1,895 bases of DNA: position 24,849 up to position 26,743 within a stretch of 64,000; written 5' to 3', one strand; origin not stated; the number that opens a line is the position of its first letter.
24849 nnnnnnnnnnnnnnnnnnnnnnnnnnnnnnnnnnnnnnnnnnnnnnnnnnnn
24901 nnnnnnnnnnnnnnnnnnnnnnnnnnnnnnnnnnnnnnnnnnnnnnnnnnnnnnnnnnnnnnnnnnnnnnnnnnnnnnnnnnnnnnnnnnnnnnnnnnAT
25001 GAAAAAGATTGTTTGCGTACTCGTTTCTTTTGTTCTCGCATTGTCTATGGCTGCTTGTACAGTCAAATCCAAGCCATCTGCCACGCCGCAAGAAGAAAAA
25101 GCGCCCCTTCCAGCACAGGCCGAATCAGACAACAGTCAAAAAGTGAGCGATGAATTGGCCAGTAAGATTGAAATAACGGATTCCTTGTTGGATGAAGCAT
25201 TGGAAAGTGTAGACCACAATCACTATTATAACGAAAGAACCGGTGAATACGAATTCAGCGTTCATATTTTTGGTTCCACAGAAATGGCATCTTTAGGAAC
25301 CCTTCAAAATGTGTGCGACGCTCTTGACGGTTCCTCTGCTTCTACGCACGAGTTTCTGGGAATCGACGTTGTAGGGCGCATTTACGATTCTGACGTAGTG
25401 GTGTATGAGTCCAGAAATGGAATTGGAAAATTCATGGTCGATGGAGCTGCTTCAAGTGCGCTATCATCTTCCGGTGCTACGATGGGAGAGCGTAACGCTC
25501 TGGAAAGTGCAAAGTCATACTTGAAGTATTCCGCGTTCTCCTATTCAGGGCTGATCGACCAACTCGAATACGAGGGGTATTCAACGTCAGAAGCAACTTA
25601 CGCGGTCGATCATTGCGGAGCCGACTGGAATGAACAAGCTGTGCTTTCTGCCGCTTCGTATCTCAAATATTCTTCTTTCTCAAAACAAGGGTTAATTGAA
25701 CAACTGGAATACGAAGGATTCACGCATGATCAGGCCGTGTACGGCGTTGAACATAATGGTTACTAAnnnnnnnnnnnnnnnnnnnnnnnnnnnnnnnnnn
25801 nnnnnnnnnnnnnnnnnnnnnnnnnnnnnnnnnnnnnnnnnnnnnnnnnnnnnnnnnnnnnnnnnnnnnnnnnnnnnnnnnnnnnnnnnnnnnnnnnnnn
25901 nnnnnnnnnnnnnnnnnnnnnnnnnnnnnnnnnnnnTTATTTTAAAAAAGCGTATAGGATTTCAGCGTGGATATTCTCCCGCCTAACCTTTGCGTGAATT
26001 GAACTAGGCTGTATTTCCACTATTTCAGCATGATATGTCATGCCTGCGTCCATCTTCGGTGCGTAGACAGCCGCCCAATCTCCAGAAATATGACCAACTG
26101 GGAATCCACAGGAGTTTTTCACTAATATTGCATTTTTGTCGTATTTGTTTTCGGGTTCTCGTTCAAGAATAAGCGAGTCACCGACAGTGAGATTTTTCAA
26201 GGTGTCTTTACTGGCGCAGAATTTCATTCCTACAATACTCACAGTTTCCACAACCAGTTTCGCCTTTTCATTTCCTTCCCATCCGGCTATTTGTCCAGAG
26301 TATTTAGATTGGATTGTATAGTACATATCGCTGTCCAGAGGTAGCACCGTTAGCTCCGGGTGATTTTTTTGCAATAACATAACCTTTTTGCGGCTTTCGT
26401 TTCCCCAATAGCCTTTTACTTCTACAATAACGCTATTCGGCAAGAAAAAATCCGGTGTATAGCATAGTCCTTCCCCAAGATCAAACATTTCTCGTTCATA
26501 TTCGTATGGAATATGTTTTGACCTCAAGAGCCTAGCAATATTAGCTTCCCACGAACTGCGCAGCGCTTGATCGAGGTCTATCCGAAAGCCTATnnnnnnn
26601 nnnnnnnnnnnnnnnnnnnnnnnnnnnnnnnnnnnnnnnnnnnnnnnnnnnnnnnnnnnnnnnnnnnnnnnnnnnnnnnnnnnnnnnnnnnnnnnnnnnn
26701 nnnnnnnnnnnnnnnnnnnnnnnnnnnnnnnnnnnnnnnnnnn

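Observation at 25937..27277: GC-poor, oppositely oriented gene encoding an unknown N-domain + PD-(D/E)xK nuclease + HIRAN fusion in a superinfection-exclusion neighbourhood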

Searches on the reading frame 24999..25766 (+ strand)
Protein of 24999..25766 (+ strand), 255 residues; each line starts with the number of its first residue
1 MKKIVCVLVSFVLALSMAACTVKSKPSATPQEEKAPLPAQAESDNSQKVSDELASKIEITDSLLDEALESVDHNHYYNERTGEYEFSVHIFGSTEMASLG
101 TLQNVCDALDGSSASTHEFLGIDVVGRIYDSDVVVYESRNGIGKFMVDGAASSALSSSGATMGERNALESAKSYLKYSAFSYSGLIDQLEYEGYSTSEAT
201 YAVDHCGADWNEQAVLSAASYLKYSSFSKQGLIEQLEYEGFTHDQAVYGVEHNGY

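Call 3: search_protein_families(library=pfam, proteins=[window:24999-25766:+], max_evalue=0.01)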
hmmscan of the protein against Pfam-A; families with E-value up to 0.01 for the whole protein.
window:24999-25766:+ (255 aa): 1 family
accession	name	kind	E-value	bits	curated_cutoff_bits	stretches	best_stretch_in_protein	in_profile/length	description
PF07553.16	Lipoprotein_Ltp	-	7.7e-31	106.4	23.2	2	209-252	1-47/48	Host cell surface-exposed lipoprotein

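Call 5: search_protein_families(library=phrogs, proteins=[window:24999-25766:+], max_evalue=0.01)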
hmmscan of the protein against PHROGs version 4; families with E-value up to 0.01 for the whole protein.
window:24999-25766:+ (255 aa): 5 families
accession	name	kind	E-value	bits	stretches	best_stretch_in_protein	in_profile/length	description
phrog_4980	-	moron, auxiliary metabolic gene and host takeover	4.4e-32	112.5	1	2-252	21-178/181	superinfection exclusion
phrog_15667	-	moron, auxiliary metabolic gene and host takeover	2.5e-30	106.9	1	159-253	104-204/208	superinfection exclusion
phrog_13294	-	other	1.5e-16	61.6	1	139-251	181-292/294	lipoprotein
phrog_7854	-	lysis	0.00011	22.8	1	171-250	257-303/304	endolysin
phrog_9170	-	unknown function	0.0091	16.8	0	1-67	1-61/159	-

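Call 44: search_protein_families(library=padloc, proteins=[window:24999-25766:+], max_evalue=0.01)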
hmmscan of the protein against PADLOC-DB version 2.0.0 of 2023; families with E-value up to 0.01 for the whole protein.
window:24999-25766:+ (255 aa): 0 families

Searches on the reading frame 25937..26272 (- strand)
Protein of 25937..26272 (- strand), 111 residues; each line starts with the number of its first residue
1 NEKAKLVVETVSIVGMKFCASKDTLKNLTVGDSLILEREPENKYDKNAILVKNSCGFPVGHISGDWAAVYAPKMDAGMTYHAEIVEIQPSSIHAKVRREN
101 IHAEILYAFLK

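Call 55: search_solved_structures(query=window:25937-26272:-, max_evalue=0.01, show_alignments=3)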
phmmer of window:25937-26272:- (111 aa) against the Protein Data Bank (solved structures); distinct sequences matched with E-value up to 0.01: 6.
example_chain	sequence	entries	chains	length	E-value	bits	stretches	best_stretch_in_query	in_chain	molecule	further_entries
3k2y_A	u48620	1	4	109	7.7e-07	32.3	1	4-93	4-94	uncharacterized protein lp_0118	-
2mzn_A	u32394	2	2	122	1.2e-05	28.5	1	32-78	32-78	Helicase-like transcription factor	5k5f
4xzf_A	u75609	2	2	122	1.2e-05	28.5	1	32-78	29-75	Helicase-like transcription factor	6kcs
5bnh_A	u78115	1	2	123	1.3e-05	28.4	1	32-78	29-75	Helicase-like transcription factor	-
4s0n_A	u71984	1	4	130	1.4e-05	28.3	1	32-78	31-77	Helicase-like transcription factor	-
4xzg_A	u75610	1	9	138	1.6e-05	28.1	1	32-78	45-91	Helicase-like transcription factor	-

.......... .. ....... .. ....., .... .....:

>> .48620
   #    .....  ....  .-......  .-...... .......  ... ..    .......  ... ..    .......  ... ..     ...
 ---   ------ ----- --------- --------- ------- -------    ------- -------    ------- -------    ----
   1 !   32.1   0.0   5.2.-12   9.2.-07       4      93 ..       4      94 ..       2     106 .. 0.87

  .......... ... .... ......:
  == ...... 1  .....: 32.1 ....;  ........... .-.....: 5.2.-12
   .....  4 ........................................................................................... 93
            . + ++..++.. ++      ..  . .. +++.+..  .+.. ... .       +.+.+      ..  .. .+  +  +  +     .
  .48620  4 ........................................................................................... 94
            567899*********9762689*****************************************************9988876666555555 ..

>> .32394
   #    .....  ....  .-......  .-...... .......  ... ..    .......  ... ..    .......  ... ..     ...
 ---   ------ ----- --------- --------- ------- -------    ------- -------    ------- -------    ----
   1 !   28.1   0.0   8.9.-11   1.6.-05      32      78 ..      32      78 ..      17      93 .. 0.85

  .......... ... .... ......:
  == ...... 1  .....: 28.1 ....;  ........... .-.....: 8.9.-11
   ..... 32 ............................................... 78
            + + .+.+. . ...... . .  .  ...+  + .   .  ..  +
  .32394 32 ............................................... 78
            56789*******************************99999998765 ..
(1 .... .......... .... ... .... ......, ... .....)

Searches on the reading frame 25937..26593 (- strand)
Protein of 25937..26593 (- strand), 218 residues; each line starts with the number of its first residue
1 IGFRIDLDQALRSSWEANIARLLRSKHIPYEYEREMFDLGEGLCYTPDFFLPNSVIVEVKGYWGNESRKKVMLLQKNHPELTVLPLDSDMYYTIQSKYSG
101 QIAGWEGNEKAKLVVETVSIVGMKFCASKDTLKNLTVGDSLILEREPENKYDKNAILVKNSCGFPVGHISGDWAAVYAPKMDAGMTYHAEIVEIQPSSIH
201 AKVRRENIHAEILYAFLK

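Call 77: search_dna_similar(query=window:25937-26593:-, collection=plasmids, mode=protein, max_rows=15)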
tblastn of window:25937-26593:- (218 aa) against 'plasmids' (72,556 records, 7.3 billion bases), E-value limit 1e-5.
Records with a match: 2; places in all: 2; records where one place covers at least 80% of the query: 0.
Best place of each record, by identity: <60% 2.
By first word of the organism name: Natrinema 1; Miltoncostaea 1.
By predicted mobility (MOB-suite, as given by PLSDB): non-mobilizable 2.
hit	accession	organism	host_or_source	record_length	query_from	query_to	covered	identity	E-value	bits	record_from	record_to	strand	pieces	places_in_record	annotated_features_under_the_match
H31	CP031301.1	Natrinema thermotolerans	Cell culture,Korean salt-fermented food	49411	9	90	38%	41.0%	7e-8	59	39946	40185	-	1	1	hypothetical protein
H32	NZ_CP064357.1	Miltoncostaea oceani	pure culture,marine sediment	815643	6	75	32%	43.7%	5e-7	57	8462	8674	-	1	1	dnaE: DNA polymerase III subunit alpha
